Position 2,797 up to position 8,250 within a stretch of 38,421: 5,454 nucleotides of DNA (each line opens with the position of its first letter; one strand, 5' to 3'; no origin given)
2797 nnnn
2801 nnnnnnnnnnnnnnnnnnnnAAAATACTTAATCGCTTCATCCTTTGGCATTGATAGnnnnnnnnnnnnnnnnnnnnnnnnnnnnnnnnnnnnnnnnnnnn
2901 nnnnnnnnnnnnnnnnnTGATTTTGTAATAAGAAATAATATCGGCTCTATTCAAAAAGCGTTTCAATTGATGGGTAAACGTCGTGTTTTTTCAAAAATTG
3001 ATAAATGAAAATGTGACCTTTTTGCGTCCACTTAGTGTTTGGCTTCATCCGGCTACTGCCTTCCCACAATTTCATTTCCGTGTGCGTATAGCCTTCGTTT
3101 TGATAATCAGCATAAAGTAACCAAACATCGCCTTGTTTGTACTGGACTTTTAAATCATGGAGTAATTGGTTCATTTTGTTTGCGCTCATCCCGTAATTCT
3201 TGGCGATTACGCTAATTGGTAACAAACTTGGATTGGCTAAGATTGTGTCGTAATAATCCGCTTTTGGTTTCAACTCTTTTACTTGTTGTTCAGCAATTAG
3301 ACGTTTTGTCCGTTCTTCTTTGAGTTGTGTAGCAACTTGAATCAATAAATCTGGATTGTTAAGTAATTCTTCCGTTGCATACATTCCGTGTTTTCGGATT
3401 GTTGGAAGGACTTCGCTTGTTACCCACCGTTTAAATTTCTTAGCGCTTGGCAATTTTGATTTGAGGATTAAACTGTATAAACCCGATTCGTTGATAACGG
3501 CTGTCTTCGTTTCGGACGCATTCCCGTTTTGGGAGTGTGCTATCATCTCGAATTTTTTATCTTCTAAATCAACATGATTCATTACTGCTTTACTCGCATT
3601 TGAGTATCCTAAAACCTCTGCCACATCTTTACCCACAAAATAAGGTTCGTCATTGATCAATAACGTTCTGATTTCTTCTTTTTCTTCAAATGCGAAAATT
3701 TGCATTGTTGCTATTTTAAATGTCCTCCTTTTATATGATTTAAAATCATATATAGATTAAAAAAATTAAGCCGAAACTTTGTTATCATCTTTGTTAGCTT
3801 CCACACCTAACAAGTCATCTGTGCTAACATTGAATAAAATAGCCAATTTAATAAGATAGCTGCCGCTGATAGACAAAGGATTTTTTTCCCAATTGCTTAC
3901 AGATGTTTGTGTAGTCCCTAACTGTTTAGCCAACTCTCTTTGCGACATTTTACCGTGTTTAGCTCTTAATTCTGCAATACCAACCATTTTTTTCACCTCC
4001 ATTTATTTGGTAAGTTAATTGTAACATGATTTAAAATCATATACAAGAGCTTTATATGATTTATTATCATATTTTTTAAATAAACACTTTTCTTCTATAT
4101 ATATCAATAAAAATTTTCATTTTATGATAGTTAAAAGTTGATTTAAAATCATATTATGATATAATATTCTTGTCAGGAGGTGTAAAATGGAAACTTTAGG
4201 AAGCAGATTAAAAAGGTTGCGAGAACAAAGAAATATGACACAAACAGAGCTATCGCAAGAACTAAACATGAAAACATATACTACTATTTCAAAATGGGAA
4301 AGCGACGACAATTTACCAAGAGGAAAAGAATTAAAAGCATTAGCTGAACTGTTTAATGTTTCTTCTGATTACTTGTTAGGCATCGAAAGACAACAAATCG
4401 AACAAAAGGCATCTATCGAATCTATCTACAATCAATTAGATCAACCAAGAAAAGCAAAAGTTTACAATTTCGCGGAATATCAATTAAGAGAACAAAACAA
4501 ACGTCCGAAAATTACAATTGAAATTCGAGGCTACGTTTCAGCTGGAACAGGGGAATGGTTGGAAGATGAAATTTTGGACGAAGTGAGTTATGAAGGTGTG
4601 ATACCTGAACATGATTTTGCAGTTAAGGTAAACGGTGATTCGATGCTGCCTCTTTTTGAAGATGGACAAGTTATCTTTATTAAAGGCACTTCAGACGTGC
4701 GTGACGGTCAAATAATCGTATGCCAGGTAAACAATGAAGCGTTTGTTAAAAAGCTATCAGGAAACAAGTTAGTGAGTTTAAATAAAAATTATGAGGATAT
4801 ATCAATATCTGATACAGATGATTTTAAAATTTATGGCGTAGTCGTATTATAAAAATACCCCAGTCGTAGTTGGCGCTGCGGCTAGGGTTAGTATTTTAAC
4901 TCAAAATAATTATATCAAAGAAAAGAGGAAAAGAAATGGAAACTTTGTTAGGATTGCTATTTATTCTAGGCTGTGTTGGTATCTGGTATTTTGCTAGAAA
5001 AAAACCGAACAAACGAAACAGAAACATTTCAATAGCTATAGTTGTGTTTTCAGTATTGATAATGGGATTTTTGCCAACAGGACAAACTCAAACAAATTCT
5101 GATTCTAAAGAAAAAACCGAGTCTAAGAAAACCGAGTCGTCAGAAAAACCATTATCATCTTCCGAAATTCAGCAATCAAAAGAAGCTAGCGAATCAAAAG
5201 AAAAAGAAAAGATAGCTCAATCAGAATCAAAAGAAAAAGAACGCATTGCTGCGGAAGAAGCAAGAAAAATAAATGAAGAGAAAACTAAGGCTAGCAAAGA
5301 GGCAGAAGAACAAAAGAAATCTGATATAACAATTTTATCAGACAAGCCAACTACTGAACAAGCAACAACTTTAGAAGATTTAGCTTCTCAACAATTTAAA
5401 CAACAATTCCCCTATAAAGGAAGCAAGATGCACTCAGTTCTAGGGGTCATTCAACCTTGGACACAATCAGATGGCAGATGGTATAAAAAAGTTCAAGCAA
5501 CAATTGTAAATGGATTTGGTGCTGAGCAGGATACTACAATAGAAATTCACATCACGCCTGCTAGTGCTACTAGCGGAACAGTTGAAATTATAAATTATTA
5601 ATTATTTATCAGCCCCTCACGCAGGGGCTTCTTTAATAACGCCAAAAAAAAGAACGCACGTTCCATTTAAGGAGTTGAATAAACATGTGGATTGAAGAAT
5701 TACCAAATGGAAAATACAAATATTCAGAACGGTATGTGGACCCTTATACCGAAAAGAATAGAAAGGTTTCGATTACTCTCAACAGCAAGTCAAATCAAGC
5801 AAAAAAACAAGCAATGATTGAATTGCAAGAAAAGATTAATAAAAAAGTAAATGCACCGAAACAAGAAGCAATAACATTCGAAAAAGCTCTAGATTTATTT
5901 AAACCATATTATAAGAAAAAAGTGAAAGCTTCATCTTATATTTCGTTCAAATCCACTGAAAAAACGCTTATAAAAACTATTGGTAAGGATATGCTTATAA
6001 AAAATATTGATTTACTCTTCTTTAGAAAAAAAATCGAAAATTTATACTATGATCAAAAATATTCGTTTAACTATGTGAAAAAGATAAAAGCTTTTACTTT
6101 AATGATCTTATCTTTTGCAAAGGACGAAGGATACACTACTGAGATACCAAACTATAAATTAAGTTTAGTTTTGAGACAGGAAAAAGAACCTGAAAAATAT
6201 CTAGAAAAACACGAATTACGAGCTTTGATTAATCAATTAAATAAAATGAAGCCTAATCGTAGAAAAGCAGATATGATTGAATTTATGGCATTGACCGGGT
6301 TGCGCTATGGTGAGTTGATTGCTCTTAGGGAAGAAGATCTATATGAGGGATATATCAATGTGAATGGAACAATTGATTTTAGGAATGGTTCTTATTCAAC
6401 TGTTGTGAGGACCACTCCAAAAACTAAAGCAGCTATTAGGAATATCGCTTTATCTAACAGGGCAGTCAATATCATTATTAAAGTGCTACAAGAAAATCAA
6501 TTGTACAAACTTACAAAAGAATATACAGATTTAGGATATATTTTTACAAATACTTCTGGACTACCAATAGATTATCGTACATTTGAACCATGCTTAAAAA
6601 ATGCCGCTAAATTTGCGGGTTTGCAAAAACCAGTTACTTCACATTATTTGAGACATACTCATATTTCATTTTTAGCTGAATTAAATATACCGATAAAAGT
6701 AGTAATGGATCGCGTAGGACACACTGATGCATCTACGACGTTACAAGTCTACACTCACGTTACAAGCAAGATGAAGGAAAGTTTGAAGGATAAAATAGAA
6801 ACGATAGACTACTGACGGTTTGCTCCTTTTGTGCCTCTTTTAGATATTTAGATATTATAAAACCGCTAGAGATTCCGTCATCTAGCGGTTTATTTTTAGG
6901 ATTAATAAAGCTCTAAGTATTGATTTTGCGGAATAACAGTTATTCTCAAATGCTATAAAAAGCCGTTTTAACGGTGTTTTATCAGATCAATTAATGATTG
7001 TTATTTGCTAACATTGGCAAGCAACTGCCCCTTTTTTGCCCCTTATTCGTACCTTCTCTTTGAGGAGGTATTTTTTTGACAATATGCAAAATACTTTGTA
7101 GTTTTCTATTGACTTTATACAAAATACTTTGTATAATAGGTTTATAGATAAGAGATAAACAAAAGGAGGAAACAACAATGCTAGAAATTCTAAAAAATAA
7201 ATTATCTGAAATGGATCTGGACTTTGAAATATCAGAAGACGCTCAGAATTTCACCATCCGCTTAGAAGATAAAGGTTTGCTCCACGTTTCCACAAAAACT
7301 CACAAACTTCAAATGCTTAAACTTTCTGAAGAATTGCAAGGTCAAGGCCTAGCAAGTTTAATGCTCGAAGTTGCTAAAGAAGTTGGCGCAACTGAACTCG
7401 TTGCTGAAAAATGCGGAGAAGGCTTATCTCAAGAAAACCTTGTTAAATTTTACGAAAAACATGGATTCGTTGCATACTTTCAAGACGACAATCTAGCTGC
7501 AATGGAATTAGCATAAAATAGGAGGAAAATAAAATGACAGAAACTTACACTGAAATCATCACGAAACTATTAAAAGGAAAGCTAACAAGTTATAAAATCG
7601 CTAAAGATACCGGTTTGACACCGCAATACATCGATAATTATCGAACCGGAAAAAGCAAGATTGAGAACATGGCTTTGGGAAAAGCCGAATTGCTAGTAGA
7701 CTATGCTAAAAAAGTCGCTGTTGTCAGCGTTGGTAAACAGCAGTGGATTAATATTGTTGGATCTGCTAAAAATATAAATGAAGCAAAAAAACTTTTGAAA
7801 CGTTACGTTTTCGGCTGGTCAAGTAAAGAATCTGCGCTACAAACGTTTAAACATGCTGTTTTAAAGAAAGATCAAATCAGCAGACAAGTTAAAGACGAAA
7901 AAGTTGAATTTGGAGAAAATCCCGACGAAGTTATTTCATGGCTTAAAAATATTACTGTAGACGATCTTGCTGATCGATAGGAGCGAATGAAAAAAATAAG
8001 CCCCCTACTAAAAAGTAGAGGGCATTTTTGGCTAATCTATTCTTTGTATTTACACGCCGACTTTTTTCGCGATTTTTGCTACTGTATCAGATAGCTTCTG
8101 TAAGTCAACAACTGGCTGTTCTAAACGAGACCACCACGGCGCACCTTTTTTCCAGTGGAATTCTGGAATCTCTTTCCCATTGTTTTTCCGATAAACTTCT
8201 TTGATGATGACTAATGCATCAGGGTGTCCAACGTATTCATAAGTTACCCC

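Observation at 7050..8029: Terminator-insulated two-gene cassette (acidic mini-GNAT + AcrIIA1-like HTH protein): candidate enzymatic anti-CRISPR/anti-defence or lysogenic-conversion module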

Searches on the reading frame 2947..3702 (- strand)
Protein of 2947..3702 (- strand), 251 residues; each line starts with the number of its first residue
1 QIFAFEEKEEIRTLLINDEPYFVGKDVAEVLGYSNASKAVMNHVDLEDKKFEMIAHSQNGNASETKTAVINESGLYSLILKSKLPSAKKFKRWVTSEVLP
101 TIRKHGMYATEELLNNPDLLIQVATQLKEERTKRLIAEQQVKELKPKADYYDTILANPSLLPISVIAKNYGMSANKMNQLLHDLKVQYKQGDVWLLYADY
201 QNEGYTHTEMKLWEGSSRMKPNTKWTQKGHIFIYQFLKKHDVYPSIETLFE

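Call 102: search_protein_families(library=phrogs, proteins=[window:2947-3702:-], max_evalue=0.00001)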
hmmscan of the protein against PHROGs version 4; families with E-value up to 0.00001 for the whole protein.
window:2947-3702:- (251 aa): 15 families
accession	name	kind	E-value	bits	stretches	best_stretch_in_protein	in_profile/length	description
phrog_130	-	transcription regulation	9.3e-91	306.2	1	1-247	161-418/480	anti-repressor Ant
phrog_463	-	transcription regulation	8.9e-46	157.4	1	1-147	6-153/250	anti-repressor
phrog_2899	-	transcription regulation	2e-45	156.5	1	1-153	8-168/263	anti-repressor Ant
phrog_7940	-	unknown function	1.5e-33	117.4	1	1-111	5-110/252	-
phrog_2593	-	transcription regulation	1.9e-31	110.8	1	2-152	24-177/255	anti-repressor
phrog_245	-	transcription regulation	4.4e-31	109.5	1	1-143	42-163/319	anti-repressor Ant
phrog_2011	-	transcription regulation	6e-30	105.9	1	3-129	7-135/275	anti-repressor Ant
phrog_2977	-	transcription regulation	1.2e-29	104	1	1-85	65-148/150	anti-repressor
phrog_63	-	transcription regulation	8.3e-29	102.2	1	124-247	234-365/431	anti-repressor Ant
phrog_5060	-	transcription regulation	1.6e-27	98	1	2-143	9-155/224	anti-repressor Ant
phrog_25722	-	unknown function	6.1e-26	92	1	2-122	6-122/150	-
phrog_9976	-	transcription regulation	5.5e-20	73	1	9-173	9-146/188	anti-repressor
phrog_25289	-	unknown function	1e-18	68.4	1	177-247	1-74/79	-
phrog_373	-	transcription regulation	2.7e-10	41.1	1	7-149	85-227/373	anti-repressor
phrog_34000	-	unknown function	6.7e-08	33.6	1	2-107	16-124/194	-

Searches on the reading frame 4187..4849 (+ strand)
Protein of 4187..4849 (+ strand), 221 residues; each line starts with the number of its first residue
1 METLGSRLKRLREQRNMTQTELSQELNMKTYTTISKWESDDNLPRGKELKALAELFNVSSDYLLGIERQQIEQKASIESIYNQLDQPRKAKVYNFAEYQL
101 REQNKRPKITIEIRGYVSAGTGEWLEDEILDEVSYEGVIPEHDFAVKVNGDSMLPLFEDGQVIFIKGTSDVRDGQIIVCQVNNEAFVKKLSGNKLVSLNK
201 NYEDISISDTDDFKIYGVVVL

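Call 102: search_protein_families(library=phrogs, proteins=[window:4187-4849:+], max_evalue=0.00001)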
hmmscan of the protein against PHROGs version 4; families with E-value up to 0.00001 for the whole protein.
window:4187-4849:+ (221 aa): 13 families
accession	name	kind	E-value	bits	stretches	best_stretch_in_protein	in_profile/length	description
phrog_4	-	transcription regulation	3.1e-47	162.4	1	1-220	134-333/400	transcriptional repressor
phrog_2967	-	transcription regulation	1.4e-27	97.7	1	2-111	9-119/225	transcriptional regulator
phrog_6201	-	transcription regulation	8.7e-21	75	1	138-220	23-112/121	CI-like repressor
phrog_8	-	transcription regulation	3.9e-20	73.6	1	1-101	74-166/346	transcriptional regulator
phrog_3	-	transcription regulation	1.6e-14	55.5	1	1-98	86-183/430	transcriptional repressor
phrog_811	-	DNA, RNA and nucleotide metabolism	2.1e-14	54.2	1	140-220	45-129/140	UmuD-like protein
phrog_2439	-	transcription regulation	4.7e-10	39.9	1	3-73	7-74/367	transcriptional regulator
phrog_8558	-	unknown function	1.7e-09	38.9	1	137-220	14-105/114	-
phrog_2328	-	transcription regulation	9.3e-09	36.2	1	2-64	14-75/128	transcriptional repressor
phrog_1994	-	DNA, RNA and nucleotide metabolism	1.1e-08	36.2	1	7-70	3-65/170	DNA binding protein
phrog_5823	-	transcription regulation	1.9e-07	31.6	1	2-74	5-77/404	transcriptional regulator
phrog_2104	-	unknown function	1.2e-06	29.6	1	6-53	42-88/103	-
phrog_4836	-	transcription regulation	4.3e-06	27.4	1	5-107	77-174/194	CII-like regulator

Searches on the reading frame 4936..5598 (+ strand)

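Call 102: search_protein_families(library=phrogs, proteins=[window:4936-5598:+], max_evalue=0.00001)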
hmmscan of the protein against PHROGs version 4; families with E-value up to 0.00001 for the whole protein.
window:4936-5598:+ (221 aa): 3 families
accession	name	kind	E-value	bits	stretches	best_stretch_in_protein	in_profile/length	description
phrog_33432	-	unknown function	2e-40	140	1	67-221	134-287/287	-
phrog_25932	-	unknown function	2.6e-10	41.4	1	1-101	1-105/219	-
phrog_3793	-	unknown function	6.5e-06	26.5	1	30-148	51-164/272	-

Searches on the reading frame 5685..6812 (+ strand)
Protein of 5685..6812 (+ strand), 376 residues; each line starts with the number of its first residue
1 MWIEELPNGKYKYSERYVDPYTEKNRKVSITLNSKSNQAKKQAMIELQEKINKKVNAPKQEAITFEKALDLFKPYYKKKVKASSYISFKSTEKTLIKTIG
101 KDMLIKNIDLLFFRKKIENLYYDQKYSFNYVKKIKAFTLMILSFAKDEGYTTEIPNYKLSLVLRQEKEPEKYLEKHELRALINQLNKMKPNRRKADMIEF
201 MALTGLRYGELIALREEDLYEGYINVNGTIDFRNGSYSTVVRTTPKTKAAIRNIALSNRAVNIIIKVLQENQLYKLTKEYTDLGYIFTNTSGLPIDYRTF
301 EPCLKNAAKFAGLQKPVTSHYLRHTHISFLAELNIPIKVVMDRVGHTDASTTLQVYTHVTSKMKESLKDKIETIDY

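Call 102: search_protein_families(library=phrogs, proteins=[window:5685-6812:+], max_evalue=0.00001)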
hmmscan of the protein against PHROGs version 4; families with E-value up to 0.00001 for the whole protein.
window:5685-6812:+ (376 aa): 4 families
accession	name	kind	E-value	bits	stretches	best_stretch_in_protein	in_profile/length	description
phrog_1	-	integration and excision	5e-65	221.9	1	1-373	108-449/611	integrase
phrog_216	-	integration and excision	2.2e-32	113.3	1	133-372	17-237/301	integrase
phrog_37757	-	unknown function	4.3e-22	79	1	1-52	1-56/58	-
phrog_7685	-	integration and excision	3.5e-20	73.6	1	272-374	139-238/240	integrase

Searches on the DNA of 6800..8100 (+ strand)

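Call 6: search_dna_similar(query=window:6800-8100:+, collection=phages, mode=near)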
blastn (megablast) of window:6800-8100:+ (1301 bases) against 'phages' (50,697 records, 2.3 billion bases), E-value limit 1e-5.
No match.
